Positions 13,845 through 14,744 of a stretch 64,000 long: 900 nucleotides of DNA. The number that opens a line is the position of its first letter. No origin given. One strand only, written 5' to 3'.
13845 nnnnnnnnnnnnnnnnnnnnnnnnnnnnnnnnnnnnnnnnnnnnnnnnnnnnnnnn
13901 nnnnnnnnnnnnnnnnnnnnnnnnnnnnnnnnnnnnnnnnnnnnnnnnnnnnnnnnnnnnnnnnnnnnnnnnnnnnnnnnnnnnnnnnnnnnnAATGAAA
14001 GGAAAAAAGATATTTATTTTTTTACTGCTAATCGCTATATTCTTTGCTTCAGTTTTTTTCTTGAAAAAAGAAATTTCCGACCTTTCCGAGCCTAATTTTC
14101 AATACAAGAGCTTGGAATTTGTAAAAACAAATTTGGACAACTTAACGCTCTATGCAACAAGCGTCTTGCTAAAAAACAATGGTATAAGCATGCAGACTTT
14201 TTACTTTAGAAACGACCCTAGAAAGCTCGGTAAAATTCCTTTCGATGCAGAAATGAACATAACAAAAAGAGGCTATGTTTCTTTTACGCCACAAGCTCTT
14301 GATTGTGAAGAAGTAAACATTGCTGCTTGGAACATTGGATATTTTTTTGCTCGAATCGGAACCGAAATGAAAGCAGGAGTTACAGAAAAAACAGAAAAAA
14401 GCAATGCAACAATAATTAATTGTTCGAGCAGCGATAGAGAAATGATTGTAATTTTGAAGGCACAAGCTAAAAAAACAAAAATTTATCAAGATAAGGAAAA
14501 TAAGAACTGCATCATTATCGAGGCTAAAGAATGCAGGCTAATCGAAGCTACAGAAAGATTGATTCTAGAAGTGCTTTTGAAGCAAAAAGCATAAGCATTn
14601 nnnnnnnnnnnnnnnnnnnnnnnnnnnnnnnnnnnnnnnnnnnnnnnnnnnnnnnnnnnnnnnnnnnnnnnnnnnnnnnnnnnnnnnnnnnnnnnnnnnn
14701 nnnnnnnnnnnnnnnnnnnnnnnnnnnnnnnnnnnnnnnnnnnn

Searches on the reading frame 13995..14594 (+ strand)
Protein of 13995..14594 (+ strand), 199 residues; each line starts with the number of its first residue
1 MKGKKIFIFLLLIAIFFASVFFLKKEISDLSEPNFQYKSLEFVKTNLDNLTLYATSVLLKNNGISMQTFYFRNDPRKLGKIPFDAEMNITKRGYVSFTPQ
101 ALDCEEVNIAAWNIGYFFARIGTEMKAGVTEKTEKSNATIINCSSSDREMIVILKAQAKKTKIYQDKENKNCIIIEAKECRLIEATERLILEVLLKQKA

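Call 3: search_protein_families(library=pfam, proteins=[window:13995-14594:+], max_evalue=1)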
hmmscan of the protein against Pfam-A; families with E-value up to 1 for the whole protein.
window:13995-14594:+ (199 aa): 1 family
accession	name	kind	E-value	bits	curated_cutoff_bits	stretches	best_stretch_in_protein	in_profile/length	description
PF18812.6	PBECR3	-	0.0042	17.4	30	1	34-74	73-110/115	phage-Barnase-EndoU-ColicinE5/D-RelE like nuclease3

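Call 13: search_protein_families(library=ncbifam, proteins=[window:13995-14594:+], max_evalue=10)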
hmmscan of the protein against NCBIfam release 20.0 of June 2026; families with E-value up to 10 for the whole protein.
window:13995-14594:+ (199 aa): 1 family
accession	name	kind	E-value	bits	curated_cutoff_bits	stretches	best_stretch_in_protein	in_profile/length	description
NF041435.1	UmoD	subfamily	0.19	11.3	150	1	130-183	60-114/158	UmoD family flagellar biogenesis regulator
